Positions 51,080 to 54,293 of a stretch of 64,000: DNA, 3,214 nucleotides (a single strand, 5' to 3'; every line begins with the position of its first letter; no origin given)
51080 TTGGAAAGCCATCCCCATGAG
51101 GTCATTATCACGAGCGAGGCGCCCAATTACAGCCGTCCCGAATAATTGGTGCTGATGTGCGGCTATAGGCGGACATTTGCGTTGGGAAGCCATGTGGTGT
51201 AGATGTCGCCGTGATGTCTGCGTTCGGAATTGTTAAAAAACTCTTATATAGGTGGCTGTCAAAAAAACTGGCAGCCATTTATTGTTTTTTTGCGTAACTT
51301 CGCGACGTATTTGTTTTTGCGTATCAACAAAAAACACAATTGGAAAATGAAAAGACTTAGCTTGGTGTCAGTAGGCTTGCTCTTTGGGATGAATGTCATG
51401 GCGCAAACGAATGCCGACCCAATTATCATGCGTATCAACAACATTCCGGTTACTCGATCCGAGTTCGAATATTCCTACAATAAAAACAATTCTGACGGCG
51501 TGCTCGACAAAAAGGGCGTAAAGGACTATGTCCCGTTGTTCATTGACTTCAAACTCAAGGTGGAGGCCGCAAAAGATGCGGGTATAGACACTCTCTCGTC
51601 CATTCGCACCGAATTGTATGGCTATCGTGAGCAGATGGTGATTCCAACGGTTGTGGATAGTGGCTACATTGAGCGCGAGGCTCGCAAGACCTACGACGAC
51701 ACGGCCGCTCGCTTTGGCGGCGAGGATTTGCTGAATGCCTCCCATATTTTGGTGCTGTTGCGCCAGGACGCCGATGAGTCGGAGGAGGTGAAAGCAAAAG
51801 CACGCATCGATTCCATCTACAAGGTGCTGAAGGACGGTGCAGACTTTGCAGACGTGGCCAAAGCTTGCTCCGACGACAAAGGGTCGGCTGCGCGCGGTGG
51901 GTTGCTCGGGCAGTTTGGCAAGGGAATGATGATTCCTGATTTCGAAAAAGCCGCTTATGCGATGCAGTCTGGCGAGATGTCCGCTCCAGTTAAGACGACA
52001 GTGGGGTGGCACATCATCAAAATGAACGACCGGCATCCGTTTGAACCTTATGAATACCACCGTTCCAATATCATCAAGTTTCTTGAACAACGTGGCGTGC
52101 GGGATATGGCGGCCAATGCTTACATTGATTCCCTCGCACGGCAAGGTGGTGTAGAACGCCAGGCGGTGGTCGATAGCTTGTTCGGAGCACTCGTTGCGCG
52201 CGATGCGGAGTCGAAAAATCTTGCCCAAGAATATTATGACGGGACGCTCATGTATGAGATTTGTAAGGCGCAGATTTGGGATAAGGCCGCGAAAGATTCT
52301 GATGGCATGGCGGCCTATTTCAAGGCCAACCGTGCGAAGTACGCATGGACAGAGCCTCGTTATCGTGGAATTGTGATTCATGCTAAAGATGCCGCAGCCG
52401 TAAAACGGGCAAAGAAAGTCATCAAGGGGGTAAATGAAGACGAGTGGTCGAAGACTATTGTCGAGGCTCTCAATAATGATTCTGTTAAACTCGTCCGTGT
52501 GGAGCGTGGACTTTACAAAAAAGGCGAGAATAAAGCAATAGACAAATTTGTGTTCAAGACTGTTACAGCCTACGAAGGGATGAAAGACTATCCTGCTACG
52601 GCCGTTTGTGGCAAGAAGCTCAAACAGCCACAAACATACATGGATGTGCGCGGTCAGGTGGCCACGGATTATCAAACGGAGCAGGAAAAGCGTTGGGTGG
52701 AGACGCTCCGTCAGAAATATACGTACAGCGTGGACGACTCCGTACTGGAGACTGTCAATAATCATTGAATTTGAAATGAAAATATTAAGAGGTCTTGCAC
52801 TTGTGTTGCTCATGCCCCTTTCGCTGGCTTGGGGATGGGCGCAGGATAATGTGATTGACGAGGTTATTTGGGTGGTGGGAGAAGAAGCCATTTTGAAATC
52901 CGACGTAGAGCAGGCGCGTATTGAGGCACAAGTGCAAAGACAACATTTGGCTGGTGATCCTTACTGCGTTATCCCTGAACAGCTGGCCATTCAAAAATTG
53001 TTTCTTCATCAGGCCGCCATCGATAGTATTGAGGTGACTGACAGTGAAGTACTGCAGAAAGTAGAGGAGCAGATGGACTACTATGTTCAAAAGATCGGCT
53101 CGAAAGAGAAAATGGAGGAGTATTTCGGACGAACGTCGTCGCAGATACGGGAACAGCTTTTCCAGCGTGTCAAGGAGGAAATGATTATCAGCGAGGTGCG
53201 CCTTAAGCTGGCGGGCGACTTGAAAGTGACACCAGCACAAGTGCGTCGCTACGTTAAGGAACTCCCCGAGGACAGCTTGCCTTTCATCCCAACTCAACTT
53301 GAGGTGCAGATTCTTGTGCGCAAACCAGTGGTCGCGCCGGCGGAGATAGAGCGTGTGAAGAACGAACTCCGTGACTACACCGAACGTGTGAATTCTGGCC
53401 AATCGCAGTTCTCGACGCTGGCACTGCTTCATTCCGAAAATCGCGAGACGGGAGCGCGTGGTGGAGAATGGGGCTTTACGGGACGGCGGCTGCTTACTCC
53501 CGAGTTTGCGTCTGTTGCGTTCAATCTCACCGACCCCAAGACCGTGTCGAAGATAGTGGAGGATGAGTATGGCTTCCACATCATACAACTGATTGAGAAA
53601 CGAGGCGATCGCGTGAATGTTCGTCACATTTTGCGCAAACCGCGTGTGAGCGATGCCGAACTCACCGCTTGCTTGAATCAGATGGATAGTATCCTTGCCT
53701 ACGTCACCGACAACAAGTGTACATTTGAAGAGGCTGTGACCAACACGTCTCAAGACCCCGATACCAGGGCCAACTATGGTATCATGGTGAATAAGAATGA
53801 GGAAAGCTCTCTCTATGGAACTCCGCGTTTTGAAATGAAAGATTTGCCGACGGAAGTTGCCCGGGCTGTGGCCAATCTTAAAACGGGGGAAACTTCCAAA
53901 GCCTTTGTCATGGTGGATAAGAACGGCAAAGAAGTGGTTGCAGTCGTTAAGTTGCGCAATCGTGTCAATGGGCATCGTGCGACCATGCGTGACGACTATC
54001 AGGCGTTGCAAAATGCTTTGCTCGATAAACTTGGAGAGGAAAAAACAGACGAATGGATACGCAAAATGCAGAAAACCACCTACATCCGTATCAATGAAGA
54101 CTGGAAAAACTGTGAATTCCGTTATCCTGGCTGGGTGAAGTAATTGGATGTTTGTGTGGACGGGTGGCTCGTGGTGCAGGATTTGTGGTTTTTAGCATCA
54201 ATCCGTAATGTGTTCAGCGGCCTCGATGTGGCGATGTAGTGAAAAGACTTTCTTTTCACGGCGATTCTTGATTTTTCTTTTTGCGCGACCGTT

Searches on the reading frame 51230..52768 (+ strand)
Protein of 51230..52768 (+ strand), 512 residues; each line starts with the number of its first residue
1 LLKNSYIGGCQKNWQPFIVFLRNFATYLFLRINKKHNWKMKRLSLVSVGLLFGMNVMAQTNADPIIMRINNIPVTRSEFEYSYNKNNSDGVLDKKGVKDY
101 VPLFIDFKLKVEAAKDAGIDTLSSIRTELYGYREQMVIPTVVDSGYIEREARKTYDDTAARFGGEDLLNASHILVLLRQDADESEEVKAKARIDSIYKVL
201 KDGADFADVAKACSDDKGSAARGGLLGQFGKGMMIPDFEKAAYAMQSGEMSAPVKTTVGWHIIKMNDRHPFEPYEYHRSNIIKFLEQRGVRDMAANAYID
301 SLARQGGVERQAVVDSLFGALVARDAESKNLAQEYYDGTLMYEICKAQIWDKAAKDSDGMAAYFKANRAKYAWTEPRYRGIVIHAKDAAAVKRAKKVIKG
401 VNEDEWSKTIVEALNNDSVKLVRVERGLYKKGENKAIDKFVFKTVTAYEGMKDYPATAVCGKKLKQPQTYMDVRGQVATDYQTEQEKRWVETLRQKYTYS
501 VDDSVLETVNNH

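Call 63: search_protein_families(library=pfam, proteins=[window:51230-52768:+], max_evalue=0.0001)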
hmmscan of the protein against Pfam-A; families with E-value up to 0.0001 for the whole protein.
window:51230-52768:+ (512 aa): 3 families
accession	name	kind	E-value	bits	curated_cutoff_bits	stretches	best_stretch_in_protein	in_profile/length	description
PF13616.12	Rotamase_3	-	5e-30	104.9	22.5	1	164-268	12-115/116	PPIC-type PPIASE domain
PF00639.27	Rotamase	-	1.3e-27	97.1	21.7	1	172-267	1-97/97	PPIC-type PPIASE domain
PF13145.12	Rotamase_2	-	1.7e-12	48.7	27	1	149-271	4-111/121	PPIC-type PPIASE domain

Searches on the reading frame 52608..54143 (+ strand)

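Call 63: search_protein_families(library=pfam, proteins=[window:52608-54143:+], max_evalue=0.0001)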
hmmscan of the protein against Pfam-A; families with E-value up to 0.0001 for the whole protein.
window:52608-54143:+ (511 aa): 3 families
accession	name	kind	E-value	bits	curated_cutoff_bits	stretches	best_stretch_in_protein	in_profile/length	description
PF00639.27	Rotamase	-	3.4e-26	92.5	21.7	2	244-329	12-96/97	PPIC-type PPIASE domain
PF13616.12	Rotamase_3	-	1.8e-16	61.2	22.5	1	248-332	35-116/116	PPIC-type PPIASE domain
PF13145.12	Rotamase_2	-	1.1e-06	29.9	27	0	270-333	50-110/121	PPIC-type PPIASE domain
